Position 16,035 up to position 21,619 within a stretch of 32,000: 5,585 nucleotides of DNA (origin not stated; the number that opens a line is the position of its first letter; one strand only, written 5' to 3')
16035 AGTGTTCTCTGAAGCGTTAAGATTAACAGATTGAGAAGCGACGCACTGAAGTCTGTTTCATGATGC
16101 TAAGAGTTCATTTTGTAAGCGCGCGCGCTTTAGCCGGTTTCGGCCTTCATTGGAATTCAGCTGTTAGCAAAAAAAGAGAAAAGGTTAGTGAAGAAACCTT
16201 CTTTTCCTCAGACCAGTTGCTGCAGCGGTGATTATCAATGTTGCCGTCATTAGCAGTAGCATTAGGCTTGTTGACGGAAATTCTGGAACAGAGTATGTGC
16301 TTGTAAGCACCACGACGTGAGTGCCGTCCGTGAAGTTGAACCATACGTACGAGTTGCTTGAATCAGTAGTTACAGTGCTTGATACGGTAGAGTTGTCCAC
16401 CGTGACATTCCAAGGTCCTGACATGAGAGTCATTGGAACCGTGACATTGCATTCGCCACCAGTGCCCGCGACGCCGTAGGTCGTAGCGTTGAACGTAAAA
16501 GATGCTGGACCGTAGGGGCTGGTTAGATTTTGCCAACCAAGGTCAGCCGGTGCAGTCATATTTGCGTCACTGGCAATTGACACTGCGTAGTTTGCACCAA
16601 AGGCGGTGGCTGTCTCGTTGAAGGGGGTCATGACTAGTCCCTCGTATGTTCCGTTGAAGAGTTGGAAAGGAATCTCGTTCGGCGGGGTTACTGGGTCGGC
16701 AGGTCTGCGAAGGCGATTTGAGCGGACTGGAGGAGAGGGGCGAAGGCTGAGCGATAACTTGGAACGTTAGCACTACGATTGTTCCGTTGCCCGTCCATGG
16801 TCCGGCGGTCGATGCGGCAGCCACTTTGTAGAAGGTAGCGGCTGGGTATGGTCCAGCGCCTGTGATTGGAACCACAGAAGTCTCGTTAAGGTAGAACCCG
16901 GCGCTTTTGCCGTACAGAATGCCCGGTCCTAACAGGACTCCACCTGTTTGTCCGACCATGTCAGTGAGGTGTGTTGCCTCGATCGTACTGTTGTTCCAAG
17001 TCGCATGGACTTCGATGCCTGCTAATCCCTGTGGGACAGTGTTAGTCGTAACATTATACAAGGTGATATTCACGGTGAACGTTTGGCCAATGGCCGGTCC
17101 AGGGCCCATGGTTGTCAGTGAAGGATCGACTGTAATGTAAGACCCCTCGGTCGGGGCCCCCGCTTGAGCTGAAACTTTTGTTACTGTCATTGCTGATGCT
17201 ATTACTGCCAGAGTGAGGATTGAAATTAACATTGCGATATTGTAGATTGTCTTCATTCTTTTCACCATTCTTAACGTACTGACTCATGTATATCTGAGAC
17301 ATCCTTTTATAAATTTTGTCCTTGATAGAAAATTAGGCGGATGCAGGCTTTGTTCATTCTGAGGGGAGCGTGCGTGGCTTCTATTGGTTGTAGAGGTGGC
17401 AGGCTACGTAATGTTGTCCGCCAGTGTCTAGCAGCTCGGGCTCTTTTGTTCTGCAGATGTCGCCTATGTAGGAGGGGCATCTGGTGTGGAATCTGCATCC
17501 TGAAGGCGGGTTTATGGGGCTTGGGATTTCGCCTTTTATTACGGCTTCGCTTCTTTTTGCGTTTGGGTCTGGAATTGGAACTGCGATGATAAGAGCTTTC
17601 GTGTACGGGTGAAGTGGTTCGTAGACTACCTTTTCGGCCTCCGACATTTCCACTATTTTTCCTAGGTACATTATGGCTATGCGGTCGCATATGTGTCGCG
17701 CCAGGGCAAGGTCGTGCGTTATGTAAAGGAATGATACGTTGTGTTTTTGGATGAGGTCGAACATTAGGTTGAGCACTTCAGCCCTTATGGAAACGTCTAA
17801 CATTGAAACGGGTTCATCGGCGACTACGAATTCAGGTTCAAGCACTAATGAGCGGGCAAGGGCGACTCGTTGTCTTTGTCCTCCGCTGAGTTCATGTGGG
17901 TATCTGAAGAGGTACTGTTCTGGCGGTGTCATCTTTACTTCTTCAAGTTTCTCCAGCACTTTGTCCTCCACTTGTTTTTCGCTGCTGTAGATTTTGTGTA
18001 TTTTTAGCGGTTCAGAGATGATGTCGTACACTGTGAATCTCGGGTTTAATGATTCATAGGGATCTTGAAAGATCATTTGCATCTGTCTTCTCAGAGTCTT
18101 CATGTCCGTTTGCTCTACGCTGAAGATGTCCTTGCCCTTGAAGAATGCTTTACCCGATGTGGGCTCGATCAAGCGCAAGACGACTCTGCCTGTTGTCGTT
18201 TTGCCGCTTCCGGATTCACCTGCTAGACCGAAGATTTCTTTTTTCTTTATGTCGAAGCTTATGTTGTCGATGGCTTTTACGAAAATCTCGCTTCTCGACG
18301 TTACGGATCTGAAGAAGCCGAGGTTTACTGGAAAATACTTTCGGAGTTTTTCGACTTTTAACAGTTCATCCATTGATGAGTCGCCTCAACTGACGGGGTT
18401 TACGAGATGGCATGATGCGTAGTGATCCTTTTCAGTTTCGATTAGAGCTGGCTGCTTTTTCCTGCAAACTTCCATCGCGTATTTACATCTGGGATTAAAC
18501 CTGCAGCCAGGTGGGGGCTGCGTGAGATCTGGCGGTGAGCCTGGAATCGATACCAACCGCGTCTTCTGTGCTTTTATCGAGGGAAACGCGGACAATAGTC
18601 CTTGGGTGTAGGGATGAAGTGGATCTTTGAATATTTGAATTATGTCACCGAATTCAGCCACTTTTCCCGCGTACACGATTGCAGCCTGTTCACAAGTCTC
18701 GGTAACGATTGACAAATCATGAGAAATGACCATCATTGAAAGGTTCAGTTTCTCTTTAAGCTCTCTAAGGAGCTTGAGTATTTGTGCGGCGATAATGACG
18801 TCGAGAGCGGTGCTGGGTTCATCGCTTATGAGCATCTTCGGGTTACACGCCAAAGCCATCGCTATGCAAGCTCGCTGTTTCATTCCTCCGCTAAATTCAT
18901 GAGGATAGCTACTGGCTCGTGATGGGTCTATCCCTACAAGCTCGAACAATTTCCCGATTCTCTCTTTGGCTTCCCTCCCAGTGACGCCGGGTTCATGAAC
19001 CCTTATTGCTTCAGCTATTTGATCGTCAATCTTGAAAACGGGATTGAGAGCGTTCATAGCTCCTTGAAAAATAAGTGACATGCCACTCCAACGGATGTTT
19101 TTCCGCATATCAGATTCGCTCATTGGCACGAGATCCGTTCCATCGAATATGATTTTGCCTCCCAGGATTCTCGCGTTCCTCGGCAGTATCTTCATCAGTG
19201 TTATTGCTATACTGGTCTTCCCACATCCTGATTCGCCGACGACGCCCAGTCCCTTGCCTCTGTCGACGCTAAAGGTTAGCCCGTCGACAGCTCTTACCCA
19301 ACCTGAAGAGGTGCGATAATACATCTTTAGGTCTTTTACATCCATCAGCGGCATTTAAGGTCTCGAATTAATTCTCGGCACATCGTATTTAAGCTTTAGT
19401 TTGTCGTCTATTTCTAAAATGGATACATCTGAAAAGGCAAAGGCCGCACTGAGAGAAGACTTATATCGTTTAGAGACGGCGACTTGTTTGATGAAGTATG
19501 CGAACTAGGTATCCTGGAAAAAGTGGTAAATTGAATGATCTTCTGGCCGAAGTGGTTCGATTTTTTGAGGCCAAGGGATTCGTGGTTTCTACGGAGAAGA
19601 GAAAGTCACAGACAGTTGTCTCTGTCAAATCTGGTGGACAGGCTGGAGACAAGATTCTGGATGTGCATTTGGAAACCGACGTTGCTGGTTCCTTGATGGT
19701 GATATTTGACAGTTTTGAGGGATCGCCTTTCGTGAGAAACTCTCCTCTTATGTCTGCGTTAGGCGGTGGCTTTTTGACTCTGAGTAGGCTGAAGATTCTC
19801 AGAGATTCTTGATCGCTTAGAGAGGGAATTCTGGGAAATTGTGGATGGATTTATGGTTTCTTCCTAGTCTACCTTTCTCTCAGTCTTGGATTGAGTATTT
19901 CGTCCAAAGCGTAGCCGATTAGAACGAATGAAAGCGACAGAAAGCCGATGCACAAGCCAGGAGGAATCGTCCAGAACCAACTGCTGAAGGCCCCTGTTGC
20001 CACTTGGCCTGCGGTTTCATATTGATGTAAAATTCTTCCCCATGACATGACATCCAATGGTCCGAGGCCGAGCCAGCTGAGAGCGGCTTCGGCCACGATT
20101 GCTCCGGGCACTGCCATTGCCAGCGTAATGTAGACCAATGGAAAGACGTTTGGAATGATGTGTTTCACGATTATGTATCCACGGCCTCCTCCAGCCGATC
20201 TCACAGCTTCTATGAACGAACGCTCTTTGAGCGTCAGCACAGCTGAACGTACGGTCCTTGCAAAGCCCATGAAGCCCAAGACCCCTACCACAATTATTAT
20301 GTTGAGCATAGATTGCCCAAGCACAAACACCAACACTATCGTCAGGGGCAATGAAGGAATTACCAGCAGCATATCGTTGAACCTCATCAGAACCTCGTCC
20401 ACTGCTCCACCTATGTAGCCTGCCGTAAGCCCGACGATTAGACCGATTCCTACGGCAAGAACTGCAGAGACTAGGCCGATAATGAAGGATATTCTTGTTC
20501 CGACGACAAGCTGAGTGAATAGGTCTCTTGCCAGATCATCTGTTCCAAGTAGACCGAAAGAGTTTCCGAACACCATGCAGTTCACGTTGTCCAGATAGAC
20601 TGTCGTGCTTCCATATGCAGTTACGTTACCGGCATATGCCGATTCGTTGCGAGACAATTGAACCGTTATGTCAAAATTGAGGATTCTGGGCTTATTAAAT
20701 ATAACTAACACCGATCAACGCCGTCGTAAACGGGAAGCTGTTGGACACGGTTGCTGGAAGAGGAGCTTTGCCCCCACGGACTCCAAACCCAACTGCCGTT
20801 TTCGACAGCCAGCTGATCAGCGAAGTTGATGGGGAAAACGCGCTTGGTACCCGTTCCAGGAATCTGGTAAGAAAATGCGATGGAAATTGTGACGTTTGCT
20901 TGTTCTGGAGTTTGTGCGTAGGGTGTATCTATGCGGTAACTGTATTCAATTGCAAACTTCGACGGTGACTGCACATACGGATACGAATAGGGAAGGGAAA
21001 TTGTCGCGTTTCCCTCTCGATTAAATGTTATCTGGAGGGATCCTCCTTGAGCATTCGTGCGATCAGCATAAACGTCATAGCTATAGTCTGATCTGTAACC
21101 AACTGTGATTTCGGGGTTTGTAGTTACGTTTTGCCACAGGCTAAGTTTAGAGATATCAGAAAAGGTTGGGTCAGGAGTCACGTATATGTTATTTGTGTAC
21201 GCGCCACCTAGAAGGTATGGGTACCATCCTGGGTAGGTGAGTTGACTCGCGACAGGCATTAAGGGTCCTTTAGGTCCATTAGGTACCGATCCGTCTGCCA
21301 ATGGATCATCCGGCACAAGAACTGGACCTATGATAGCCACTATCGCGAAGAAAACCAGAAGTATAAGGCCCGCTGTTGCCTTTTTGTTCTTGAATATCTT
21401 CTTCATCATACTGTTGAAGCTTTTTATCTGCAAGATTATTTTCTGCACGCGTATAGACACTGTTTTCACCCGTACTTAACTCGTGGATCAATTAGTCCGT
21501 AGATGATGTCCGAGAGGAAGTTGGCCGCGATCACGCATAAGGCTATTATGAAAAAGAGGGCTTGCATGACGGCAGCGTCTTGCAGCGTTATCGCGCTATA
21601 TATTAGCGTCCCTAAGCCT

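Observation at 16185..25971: Candidate cohesin-dockerin tether for an ABC-transporter binding protein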

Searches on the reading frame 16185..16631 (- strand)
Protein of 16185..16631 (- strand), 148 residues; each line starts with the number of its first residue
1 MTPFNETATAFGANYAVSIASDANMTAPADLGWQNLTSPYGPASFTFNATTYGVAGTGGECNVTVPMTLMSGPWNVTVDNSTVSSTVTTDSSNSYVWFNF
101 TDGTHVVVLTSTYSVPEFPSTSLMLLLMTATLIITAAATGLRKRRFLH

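Call 3: search_protein_families(library=pfam, proteins=[window:16185-16631:-], max_evalue=1)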
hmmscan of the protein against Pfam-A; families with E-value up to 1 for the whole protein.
window:16185-16631:- (148 aa): 2 families
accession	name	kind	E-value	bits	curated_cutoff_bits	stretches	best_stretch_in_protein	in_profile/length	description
PF17996.7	CE2_N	-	0.021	15.4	27.9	1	44-110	14-81/108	Carbohydrate esterase 2 N-terminal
PF23374.1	Fn3_arc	-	0.1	13.1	28.9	1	56-91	5-44/78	Archaeal fibronectin-III type-like domain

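Call 5: search_protein_families(library=ncbifam, proteins=[window:16185-16631:-], max_evalue=1)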
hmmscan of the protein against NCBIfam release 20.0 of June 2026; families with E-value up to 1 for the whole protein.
window:16185-16631:- (148 aa): 0 families

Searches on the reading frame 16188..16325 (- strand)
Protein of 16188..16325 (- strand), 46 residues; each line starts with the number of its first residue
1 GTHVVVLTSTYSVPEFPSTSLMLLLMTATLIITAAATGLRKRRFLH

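Call 38: search_protein_families(library=ncbifam, proteins=[window:16188-16325:-], max_evalue=10)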
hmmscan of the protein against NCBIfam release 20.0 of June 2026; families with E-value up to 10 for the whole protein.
seq(46 aa): 2 families
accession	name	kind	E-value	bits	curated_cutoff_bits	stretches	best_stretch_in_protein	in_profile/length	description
TIGR04296.1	PEFG-CTERM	domain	0.19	11.4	25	1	13-27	2-17/30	PEFG-CTERM sorting domain-containing protein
TIGR02595.1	PEP_CTERM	domain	5.7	8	16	0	17-43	4-23/24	PEP-CTERM sorting domain-containing protein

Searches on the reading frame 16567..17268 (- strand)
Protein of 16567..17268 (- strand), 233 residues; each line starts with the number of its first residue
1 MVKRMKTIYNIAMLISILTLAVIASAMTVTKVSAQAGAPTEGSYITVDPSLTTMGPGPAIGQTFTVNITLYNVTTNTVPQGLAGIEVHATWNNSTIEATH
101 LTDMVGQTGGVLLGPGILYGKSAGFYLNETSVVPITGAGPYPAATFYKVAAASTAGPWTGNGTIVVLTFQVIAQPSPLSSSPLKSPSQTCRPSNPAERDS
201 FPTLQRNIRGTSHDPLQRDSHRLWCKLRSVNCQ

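Call 3: search_protein_families(library=pfam, proteins=[window:16567-17268:-], max_evalue=1)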
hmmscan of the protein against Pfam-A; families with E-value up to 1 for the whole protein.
window:16567-17268:- (233 aa): 1 family
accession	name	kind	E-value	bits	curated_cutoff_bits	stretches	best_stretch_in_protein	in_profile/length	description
PF00963.24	Cohesin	-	0.16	12.6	24.1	1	59-172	11-102/139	Cohesin domain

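Call 5: search_protein_families(library=ncbifam, proteins=[window:16567-17268:-], max_evalue=1)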
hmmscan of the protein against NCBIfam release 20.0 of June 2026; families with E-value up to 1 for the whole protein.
window:16567-17268:- (233 aa): 0 families

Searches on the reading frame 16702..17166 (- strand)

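Call 4: search_protein_families(library=pfam, proteins=[window:16702-17166:-], max_evalue=10)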
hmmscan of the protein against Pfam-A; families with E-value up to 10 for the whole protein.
seq(155 aa): 1 family
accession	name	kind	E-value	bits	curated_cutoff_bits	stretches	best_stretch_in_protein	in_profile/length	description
PF00963.24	Cohesin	-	0.027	15.1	24.1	1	25-138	11-102/139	Cohesin domain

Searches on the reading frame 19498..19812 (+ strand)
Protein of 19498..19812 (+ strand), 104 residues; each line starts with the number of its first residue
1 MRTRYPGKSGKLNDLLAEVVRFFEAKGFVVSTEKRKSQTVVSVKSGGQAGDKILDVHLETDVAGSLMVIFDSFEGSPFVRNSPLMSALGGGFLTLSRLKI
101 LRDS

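Call 30: search_protein_families(library=pfam, proteins=[window:19498-19812:+], max_evalue=0.01)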
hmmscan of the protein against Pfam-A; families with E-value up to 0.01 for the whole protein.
window:19498-19812:+ (104 aa): 0 families
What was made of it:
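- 19498..19812 (+): Small conserved ORF on the opposite strand between oppC and oppD. It has no signal peptide and no known function. No Pfam hit (call 30).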

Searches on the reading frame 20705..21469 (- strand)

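Call 3: search_protein_families(library=pfam, proteins=[window:20705-21469:-], max_evalue=1)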
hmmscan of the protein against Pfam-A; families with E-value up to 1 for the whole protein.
window:20705-21469:- (254 aa): 1 family
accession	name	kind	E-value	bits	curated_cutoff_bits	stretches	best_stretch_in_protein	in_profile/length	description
PF12911.12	OppC_N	-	1.4e-08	34.9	23.9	1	21-56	6-41/53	N-terminal TM domain of oligopeptide transport permease C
